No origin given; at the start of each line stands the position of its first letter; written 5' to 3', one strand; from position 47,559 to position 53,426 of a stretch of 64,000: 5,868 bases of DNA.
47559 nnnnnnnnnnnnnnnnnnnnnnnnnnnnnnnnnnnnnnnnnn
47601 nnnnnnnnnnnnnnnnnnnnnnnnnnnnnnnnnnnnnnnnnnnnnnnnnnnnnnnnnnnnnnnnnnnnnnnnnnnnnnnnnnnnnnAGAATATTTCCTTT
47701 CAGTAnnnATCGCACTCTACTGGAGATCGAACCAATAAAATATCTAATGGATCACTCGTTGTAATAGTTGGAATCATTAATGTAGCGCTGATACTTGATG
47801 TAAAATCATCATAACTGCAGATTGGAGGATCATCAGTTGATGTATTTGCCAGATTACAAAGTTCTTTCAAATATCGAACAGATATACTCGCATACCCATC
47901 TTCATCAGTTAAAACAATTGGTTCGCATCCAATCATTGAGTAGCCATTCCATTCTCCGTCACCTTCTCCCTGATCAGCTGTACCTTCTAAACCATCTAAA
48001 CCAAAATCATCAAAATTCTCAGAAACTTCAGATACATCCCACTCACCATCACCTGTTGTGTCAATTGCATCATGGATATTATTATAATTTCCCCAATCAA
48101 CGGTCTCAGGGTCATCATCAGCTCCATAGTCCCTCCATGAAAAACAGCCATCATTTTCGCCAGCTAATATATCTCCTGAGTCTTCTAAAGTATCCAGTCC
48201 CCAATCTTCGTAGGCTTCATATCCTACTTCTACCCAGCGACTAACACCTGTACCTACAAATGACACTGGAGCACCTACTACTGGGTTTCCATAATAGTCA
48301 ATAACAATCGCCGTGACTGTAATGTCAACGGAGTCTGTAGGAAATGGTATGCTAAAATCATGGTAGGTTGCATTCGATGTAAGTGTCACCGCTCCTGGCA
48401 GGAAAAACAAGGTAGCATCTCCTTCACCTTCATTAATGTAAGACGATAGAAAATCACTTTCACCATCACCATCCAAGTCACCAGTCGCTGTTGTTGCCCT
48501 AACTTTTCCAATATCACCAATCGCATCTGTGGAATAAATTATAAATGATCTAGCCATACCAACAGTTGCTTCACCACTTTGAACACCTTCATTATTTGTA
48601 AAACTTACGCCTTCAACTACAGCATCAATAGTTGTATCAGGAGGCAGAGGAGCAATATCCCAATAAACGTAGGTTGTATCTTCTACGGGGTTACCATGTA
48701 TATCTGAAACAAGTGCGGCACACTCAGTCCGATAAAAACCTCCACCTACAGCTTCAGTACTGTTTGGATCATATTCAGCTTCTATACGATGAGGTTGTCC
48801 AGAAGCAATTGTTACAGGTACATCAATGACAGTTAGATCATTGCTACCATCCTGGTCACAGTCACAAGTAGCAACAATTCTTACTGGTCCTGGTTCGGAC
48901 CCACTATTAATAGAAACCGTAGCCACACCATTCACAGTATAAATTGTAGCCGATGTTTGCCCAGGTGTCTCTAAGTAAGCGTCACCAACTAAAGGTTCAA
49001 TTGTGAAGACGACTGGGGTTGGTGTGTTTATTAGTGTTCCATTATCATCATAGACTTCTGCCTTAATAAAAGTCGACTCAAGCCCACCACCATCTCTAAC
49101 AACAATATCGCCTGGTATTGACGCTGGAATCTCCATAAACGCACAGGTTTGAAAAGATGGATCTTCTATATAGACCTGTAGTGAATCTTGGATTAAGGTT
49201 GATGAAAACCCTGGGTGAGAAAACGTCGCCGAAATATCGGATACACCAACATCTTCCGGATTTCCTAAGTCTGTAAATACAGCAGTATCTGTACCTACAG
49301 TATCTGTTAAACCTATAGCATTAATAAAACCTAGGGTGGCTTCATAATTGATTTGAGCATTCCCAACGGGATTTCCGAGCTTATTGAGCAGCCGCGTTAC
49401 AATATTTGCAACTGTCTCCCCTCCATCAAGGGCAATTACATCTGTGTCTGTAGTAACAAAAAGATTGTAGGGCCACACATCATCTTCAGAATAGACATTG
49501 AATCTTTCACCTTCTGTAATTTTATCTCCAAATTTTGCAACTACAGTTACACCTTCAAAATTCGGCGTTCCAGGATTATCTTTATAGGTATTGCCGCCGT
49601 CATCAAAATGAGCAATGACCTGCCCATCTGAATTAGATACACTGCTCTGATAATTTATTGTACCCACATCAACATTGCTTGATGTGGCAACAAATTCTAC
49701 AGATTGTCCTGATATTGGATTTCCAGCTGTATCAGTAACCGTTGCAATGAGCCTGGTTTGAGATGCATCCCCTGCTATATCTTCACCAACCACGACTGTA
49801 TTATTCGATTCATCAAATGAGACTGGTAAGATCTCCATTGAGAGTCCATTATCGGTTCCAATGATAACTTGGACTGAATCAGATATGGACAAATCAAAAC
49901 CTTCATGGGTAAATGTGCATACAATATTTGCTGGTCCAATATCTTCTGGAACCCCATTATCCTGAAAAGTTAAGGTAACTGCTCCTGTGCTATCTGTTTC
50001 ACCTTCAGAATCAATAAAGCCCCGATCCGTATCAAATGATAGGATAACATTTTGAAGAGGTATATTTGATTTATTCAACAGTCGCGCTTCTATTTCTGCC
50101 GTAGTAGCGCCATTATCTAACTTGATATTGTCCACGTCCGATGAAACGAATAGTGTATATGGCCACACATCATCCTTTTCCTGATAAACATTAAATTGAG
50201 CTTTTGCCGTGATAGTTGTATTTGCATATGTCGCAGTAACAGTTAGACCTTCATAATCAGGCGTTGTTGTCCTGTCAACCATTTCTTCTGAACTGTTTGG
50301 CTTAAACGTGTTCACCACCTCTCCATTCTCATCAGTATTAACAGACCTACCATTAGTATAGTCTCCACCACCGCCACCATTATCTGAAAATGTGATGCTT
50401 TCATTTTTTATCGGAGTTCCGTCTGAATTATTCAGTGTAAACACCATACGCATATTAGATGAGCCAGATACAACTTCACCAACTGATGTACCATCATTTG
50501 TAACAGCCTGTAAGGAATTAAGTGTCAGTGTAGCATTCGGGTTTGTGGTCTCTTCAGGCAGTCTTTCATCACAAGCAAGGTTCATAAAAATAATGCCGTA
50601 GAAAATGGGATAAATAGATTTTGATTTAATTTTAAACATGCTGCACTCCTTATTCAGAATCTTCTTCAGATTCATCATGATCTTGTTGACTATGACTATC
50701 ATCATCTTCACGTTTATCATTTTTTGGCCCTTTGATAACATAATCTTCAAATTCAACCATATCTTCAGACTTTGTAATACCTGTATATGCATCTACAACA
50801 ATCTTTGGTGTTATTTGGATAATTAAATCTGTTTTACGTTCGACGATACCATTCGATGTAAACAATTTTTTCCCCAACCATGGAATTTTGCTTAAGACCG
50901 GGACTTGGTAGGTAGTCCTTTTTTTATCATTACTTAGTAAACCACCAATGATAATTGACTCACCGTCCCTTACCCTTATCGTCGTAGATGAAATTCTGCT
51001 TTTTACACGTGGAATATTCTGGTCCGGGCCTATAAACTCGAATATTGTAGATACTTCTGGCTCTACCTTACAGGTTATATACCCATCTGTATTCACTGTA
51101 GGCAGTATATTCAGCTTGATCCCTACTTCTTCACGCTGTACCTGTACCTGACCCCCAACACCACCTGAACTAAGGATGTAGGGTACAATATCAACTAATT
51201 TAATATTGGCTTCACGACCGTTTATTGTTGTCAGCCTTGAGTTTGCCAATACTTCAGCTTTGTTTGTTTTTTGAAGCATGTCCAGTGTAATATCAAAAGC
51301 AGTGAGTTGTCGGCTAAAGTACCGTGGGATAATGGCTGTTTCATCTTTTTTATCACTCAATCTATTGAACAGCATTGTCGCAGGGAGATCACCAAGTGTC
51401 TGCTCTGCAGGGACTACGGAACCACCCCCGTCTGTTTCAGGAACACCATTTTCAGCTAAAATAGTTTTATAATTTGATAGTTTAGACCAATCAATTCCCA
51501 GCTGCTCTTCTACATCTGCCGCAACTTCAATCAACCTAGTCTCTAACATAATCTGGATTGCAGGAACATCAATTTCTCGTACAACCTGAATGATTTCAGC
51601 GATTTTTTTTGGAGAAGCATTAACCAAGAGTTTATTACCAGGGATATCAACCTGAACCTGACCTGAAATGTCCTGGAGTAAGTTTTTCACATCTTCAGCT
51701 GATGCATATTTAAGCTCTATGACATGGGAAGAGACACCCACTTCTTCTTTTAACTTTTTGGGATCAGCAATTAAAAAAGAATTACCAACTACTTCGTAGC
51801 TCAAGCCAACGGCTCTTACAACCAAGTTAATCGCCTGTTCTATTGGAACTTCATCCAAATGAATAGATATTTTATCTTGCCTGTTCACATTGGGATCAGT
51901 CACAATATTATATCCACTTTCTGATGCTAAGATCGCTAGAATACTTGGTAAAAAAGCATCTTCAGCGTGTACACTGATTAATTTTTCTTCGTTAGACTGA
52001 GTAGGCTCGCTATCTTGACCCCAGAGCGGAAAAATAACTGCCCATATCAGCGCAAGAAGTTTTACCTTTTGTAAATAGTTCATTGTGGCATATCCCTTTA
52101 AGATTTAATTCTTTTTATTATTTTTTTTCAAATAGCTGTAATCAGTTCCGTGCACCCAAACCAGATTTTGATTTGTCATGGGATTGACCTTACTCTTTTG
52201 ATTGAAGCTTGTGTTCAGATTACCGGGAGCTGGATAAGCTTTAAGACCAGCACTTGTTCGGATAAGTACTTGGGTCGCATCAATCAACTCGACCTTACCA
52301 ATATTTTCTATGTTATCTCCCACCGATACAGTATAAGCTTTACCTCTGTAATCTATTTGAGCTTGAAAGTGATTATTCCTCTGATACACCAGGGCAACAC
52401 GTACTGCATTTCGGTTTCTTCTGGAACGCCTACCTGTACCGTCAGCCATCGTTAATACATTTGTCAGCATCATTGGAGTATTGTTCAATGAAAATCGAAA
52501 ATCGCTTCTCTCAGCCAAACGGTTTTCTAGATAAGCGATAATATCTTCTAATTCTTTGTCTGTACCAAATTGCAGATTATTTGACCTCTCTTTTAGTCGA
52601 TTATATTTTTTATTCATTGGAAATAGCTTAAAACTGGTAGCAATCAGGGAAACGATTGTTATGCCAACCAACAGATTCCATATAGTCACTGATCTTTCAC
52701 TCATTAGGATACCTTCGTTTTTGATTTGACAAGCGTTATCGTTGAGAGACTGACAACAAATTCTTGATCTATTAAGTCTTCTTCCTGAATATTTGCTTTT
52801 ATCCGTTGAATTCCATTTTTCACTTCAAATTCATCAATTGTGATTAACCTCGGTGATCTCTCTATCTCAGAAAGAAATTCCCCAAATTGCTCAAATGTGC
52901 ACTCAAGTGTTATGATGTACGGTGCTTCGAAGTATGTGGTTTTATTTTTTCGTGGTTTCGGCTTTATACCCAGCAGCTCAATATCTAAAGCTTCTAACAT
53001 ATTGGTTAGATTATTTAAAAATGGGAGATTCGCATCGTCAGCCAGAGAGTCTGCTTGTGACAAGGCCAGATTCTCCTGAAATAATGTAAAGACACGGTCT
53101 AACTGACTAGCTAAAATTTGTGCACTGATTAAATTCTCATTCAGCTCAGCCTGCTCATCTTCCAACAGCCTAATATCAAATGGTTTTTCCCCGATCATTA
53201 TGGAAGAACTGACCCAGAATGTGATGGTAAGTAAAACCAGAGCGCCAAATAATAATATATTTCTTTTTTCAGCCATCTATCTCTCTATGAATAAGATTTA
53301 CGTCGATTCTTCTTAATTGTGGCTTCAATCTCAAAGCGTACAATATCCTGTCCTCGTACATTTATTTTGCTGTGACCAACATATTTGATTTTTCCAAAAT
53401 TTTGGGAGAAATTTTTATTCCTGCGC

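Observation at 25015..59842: About 35 kb of uninterrupted same-strand genes joins a type IV pilus operon, a dockerin-C25 protein, the PGA operon and a set of secreted proteases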

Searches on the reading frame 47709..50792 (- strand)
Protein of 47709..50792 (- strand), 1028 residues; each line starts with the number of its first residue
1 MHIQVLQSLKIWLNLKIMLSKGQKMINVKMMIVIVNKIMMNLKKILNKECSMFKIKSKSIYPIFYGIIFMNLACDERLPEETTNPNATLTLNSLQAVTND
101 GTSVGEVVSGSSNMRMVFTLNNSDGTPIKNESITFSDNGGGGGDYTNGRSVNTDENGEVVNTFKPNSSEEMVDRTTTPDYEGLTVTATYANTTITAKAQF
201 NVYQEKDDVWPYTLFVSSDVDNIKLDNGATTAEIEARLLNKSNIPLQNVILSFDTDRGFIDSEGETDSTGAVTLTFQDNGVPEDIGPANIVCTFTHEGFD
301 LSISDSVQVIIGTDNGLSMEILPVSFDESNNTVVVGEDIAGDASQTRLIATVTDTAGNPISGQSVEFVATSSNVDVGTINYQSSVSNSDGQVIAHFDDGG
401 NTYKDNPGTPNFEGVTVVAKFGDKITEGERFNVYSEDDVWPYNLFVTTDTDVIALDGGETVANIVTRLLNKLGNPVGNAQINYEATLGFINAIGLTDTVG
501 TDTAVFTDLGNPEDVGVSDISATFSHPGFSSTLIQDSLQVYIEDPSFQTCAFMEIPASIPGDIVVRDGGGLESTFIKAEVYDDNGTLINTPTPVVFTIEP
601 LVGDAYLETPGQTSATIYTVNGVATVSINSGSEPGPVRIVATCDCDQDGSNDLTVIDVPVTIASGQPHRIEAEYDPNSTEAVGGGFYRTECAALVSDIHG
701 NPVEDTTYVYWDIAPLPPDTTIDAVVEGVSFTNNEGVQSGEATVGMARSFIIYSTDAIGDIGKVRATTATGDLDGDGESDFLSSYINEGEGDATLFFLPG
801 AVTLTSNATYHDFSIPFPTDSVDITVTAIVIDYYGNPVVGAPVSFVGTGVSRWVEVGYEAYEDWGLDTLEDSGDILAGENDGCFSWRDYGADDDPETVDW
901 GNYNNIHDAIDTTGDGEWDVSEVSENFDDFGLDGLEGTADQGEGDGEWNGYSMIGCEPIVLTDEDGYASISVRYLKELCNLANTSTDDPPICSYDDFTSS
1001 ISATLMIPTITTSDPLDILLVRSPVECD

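Call 10: search_protein_families(library=pfam, proteins=[window:47709-50792:-], max_evalue=0.01)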
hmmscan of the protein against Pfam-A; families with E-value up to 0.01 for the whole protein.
window:47709-50792:- (1028 aa): 3 families
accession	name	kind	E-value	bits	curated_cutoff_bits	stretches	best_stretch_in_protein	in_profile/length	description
PF02369.22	Big_1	-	2.6e-22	79.2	34.9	2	334-396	7-66/93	Bacterial Ig-like domain (group 1)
PF01839.29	FG-GAP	-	0.0026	18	22.1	0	767-782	4-19/37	FG-GAP repeat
PF18565.7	Glyco_hydro2_C5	-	0.0046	17.2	32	0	570-644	14-95/103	Glycoside hydrolase family 2 C-terminal domain 5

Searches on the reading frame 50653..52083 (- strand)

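Call 9: search_protein_families(library=pfam, proteins=[window:50653-52083:-], max_evalue=0.01)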
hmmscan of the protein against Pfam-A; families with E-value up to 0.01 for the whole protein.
window:50653-52083:- (477 aa): 3 families
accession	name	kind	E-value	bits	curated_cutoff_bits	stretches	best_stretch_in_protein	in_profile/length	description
PF00263.26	Secretin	-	2.7e-37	128.4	27.5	1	270-429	2-168/169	Bacterial type II and III secretion system protein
PF03958.22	Secretin_N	-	1.7e-12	47.8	28.2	1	120-177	2-69/69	Bacterial type II/III secretion system short domain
PF07660.19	STN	-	3.5e-06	27.1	28.4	1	58-105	1-49/52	Secretin and TonB N terminus short domain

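Call 106: search_protein_families(library=ncbifam, proteins=[window:50653-52083:-], max_evalue=0.00001)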
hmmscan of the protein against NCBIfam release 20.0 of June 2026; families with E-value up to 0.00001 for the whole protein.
window:50653-52083:- (477 aa): 8 families
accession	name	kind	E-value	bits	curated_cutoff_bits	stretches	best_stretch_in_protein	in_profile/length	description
TIGR02515.1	IV_pilus_PilQ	subfamily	2.9e-57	194.6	284.35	1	35-429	3-427/428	type IV pilus secretin PilQ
TIGR02517.1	type_II_gspD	equivalog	1.4e-47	162.6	351.35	1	142-431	302-592/600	type II secretion system secretin GspD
NF010083.0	PRK13568.1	equivalog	2.4e-33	115.5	554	2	263-429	252-417/419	DNA uptake porin HofQ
TIGR02519.1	pilus_MshL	equivalog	7.8e-33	113.7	250.2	1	152-429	10-290/290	pilus (MSHA type) biogenesis protein MshL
NF007851.2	PRK10560.1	exception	8.7e-31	107.1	598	1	29-429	17-409/412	DNA uptake porin HofQ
TIGR02516.1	type_III_yscC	equivalog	4.9e-27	94.6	238.45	1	88-430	147-462/463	type III secretion system outer membrane ring subunit SctC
NF042912.1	Amuc_1098_fam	equivalog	1.3e-16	59.8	750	1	361-429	729-796/805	Amuc_1098 family type IV pilus outer membrane protein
NF011873.0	PRK15346.1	equivalog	3e-09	36.1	524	0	356-411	422-476/499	EscC/YscC/HrcC family type III secretion system outer membrane ring protein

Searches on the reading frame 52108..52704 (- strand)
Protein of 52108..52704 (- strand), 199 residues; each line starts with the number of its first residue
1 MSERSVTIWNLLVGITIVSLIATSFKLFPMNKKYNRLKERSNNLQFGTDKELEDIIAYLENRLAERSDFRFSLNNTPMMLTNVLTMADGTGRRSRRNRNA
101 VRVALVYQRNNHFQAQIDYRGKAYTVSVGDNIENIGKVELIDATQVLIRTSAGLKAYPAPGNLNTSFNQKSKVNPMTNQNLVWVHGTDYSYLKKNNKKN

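Call 9: search_protein_families(library=pfam, proteins=[window:52108-52704:-], max_evalue=0.01)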
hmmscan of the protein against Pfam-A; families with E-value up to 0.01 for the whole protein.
window:52108-52704:- (199 aa): 0 families

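Call 15: search_protein_families(library=ncbifam, proteins=[window:52108-52704:-], max_evalue=0.01)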
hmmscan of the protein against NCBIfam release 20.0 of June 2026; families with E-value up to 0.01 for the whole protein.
window:52108-52704:- (199 aa): 2 families
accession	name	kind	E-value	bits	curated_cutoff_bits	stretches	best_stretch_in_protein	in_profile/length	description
TIGR03021.1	pilP_fam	equivalog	1.8e-05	25.7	34.65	1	59-148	26-118/119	type IV pilus biogenesis protein PilP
NF038218.1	IcmG_DotF_IVB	equivalog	0.00077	19.2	200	1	120-153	223-256/266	type IVB secretion system protein IcmG/DotF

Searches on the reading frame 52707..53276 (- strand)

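Call 9: search_protein_families(library=pfam, proteins=[window:52707-53276:-], max_evalue=0.01)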
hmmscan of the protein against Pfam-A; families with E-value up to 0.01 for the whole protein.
window:52707-53276:- (190 aa): 3 families
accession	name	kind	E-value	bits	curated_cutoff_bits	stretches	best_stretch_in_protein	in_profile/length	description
PF04350.18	PilO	-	4.8e-10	40.2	22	1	39-158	5-127/145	Pilus assembly protein, PilO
PF10741.14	T2SSM_b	-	0.0002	21.7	21.7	1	87-173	20-105/111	Type II secretion system (T2SS), protein M subtype b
PF07109.17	Mg-por_mtran_C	-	0.006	17.4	27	0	118-176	33-90/97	Magnesium-protoporphyrin IX methyltransferase C-terminus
